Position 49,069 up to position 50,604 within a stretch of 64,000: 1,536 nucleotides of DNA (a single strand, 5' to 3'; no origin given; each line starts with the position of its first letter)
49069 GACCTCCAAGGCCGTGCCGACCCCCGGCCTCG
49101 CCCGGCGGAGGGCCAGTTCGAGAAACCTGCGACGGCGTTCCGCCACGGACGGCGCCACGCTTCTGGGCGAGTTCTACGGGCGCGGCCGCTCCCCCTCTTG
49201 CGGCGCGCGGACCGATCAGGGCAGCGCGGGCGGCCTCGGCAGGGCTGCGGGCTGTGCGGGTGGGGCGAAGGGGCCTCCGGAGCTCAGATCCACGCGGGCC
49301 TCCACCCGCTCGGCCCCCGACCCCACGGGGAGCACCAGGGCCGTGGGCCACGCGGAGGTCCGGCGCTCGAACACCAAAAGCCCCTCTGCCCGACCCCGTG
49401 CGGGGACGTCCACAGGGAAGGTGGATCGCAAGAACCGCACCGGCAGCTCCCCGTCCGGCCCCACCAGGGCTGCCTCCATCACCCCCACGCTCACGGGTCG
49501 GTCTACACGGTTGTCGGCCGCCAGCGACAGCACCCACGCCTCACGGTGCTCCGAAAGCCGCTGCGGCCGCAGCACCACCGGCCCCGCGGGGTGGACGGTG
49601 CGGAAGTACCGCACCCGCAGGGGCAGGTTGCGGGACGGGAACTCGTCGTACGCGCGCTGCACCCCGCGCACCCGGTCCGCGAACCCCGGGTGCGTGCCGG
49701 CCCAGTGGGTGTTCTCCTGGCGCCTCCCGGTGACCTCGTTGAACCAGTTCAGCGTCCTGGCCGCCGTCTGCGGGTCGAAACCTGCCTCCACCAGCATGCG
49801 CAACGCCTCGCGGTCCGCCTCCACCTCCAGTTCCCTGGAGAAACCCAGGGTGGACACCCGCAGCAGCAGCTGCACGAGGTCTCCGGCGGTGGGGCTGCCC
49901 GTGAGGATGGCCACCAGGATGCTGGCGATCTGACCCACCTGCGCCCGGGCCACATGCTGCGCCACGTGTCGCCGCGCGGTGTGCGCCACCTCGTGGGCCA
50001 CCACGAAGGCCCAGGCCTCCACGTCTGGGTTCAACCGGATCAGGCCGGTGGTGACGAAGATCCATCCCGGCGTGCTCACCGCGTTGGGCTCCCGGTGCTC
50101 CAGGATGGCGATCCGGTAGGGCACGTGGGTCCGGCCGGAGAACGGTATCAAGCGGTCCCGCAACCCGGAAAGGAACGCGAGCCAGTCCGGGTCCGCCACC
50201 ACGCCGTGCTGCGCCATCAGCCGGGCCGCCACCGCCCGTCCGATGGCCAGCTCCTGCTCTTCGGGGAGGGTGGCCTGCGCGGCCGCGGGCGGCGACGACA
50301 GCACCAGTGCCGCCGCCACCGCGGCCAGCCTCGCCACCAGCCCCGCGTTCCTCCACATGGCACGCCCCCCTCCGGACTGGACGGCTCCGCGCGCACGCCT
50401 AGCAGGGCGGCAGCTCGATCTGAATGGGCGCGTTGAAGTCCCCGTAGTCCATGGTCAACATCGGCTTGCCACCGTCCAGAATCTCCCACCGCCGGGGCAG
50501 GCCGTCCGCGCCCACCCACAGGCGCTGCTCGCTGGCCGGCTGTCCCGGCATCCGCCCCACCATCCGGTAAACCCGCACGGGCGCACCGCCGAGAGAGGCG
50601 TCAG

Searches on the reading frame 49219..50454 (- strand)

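Call 47: search_protein_families(library=pfam, proteins=[window:49219-50454:-], max_evalue=0.00001)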
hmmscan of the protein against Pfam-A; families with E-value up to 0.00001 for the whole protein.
window:49219-50454:- (412 aa): 1 family
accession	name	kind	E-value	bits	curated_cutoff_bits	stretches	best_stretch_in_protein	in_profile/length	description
PF01435.24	Peptidase_M48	-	4.4e-20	72.7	20.3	1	100-266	12-183/186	Peptidase family M48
